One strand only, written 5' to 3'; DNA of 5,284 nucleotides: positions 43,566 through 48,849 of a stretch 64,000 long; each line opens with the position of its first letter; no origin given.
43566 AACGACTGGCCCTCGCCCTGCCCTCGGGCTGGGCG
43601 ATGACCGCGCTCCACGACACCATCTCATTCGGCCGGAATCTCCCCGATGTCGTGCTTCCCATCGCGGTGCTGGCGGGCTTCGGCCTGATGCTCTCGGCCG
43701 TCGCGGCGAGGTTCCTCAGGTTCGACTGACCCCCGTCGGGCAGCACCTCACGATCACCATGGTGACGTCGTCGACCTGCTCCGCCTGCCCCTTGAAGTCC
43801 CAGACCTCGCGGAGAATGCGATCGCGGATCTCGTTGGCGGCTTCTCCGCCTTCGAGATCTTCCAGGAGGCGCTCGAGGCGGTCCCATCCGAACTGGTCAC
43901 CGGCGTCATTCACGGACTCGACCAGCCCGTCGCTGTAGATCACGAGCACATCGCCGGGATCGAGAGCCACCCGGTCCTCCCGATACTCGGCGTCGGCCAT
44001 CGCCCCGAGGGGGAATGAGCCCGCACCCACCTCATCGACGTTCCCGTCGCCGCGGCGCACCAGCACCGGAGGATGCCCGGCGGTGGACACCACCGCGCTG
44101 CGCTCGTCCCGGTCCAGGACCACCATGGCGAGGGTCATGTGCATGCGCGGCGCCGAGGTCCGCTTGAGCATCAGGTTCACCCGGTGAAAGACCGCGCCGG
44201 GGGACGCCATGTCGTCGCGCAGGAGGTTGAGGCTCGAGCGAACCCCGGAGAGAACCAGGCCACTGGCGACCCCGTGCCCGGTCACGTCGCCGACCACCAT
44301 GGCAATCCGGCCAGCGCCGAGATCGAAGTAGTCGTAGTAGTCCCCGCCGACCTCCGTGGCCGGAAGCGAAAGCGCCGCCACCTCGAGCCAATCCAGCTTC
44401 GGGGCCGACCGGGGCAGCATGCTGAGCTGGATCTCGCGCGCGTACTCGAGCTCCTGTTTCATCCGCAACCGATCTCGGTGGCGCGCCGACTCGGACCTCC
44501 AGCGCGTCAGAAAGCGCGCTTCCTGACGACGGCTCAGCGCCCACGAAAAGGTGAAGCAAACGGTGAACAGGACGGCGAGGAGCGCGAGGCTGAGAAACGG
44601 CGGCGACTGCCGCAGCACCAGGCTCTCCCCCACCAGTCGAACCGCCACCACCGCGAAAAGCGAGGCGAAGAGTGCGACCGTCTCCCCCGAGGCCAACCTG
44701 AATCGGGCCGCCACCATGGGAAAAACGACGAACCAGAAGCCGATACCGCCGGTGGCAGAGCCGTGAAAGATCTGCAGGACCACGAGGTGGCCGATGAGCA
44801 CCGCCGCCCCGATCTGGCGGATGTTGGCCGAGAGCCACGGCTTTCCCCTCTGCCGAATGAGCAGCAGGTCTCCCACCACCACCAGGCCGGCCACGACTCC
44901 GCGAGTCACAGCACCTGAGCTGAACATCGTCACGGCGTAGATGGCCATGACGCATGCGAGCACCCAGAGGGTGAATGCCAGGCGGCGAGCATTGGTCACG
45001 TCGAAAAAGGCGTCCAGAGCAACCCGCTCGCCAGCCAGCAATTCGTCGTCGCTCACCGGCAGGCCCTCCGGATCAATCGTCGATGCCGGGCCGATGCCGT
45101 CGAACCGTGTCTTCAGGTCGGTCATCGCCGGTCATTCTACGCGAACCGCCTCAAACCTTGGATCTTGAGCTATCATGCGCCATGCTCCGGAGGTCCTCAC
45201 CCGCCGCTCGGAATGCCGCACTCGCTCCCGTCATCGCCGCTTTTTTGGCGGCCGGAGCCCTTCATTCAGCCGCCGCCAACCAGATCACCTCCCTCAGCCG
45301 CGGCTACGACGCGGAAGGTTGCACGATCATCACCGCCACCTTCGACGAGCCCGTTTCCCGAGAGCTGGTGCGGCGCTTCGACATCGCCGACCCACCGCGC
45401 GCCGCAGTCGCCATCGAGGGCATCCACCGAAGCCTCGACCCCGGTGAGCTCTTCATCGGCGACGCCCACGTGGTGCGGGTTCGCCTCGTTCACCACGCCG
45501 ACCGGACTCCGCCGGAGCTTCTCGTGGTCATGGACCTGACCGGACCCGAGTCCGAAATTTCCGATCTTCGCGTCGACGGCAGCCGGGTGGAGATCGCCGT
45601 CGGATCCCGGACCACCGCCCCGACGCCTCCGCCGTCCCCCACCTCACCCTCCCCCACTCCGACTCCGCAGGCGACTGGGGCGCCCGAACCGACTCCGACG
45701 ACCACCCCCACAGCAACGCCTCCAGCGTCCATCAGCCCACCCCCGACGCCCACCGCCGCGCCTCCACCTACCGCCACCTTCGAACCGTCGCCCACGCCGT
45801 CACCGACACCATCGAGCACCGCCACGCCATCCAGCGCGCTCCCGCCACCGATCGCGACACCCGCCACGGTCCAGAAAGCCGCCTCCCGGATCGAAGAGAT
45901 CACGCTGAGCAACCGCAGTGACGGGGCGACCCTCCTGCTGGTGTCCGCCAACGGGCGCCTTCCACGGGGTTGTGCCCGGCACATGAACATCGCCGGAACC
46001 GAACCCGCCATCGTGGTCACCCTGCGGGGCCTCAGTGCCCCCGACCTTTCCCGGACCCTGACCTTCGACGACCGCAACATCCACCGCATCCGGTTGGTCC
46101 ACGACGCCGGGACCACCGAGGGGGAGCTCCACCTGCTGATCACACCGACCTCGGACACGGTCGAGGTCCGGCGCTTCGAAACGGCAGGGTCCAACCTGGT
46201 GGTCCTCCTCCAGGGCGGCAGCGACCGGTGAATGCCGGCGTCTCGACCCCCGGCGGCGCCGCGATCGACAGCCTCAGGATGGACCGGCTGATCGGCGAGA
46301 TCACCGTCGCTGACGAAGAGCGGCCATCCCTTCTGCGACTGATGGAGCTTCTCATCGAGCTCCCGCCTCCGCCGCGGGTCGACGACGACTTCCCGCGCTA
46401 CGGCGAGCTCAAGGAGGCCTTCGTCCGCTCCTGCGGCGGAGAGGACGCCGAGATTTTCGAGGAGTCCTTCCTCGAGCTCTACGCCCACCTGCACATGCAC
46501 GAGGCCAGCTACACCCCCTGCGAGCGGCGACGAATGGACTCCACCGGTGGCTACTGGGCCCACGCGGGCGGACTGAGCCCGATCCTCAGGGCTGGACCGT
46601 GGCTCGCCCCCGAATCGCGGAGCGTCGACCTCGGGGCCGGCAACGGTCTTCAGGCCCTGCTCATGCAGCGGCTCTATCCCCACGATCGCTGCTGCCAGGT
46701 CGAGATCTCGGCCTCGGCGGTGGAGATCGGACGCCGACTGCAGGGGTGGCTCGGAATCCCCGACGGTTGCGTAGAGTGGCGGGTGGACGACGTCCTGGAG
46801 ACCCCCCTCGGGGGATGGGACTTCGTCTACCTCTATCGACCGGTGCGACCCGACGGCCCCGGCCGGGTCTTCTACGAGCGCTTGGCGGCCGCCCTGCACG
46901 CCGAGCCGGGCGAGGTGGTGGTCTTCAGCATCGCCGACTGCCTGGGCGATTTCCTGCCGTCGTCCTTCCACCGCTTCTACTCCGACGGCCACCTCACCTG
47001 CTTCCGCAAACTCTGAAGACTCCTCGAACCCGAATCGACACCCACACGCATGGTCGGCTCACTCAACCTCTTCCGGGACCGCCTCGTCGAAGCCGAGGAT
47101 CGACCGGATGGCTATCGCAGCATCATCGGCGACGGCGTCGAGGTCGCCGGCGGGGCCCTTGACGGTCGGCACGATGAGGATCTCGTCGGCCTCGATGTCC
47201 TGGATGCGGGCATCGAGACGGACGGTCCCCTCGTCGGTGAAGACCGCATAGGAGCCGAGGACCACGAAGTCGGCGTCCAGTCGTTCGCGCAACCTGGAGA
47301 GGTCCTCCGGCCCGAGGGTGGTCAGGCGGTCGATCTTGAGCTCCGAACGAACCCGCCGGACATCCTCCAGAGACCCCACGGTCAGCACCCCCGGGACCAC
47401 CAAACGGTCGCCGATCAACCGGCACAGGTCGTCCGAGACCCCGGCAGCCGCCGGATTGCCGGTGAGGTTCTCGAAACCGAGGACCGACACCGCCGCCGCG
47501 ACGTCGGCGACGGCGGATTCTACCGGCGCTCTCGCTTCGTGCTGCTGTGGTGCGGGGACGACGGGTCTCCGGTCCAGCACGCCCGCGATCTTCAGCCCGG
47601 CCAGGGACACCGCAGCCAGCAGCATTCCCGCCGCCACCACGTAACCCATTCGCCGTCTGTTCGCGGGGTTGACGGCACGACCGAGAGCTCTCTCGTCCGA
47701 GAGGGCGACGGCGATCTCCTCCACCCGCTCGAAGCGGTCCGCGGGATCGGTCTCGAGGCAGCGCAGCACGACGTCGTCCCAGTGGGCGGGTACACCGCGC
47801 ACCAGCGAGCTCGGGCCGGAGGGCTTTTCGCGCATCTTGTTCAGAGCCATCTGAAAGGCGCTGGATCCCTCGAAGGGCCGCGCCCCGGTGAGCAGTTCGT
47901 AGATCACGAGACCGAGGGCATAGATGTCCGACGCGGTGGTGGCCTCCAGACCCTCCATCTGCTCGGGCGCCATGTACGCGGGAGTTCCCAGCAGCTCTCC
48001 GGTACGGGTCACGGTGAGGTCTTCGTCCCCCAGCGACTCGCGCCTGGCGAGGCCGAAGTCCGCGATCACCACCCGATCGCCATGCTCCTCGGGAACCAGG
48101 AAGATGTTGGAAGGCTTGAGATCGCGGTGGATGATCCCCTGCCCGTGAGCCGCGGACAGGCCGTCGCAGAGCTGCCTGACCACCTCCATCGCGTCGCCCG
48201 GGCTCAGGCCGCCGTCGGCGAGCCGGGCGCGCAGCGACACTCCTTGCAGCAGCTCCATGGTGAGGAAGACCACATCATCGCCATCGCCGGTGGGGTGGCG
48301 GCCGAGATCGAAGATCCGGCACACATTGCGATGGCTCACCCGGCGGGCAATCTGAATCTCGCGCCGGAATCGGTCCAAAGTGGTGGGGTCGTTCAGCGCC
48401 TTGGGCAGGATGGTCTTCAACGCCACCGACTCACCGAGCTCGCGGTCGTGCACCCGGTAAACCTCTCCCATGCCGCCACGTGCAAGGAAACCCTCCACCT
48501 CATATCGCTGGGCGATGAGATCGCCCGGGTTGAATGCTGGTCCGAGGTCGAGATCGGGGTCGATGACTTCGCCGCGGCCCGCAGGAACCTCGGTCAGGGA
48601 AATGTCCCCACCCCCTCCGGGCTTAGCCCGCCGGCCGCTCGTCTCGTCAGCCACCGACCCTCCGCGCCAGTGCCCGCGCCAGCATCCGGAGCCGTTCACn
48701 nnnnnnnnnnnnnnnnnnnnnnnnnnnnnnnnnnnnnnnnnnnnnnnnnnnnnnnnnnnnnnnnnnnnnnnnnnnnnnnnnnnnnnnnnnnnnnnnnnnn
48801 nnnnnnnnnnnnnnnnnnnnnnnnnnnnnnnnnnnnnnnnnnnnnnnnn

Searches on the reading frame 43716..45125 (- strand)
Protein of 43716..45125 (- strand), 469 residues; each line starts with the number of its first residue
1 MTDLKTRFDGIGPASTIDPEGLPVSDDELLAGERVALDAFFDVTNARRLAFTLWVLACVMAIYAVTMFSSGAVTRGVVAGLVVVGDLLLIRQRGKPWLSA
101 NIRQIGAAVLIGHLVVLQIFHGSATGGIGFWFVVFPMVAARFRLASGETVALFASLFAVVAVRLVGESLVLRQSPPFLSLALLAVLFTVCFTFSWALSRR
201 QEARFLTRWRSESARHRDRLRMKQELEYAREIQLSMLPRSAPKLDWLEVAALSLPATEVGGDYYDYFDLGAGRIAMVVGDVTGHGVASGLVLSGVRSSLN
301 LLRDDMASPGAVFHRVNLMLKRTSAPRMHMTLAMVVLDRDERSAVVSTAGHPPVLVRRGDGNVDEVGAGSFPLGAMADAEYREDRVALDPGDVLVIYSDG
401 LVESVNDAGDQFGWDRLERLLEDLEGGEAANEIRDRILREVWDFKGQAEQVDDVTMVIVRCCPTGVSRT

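Call 31: search_protein_families(library=pfam, proteins=[window:43716-45125:-], max_evalue=0.001)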
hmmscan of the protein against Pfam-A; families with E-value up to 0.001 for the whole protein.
window:43716-45125:- (469 aa): 1 family
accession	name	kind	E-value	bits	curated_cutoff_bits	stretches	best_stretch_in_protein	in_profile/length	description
PF07228.17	SpoIIE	-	1.8e-42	145.9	25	1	271-460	2-190/192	Stage II sporulation protein E (SpoIIE)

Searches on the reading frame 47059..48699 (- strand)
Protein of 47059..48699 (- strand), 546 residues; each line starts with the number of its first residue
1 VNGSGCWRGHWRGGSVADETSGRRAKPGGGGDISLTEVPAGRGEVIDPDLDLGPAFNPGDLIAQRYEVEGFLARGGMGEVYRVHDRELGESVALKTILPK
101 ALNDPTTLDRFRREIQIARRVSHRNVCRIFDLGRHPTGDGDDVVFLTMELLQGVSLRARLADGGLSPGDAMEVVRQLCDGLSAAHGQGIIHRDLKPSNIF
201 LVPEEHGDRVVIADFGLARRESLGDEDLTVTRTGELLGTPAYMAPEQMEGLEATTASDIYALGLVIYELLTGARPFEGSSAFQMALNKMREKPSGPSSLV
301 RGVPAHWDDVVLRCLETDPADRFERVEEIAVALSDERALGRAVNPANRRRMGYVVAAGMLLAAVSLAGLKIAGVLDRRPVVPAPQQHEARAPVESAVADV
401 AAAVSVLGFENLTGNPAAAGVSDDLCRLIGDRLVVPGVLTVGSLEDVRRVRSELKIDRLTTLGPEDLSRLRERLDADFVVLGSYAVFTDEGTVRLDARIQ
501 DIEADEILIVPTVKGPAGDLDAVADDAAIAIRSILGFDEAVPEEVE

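Call 31: search_protein_families(library=pfam, proteins=[window:47059-48699:-], max_evalue=0.001)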
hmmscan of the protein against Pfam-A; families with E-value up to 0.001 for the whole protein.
window:47059-48699:- (546 aa): 4 families
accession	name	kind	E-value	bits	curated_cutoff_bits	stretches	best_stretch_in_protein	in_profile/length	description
PF00069.31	Pkinase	-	2.9e-47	161.7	31.7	1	66-324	1-253/263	Protein kinase domain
PF07714.23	PK_Tyr_Ser-Thr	-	1.5e-29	103.6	23.1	1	72-323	7-249/258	Protein tyrosine and serine/threonine kinase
PF01636.29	APH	-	0.00011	22.5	23.2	0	80-185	13-108/239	Phosphotransferase enzyme family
PF03109.22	ABC1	-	0.00031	20.4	22.9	1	145-220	144-216/244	ABC1 atypical kinase-like domain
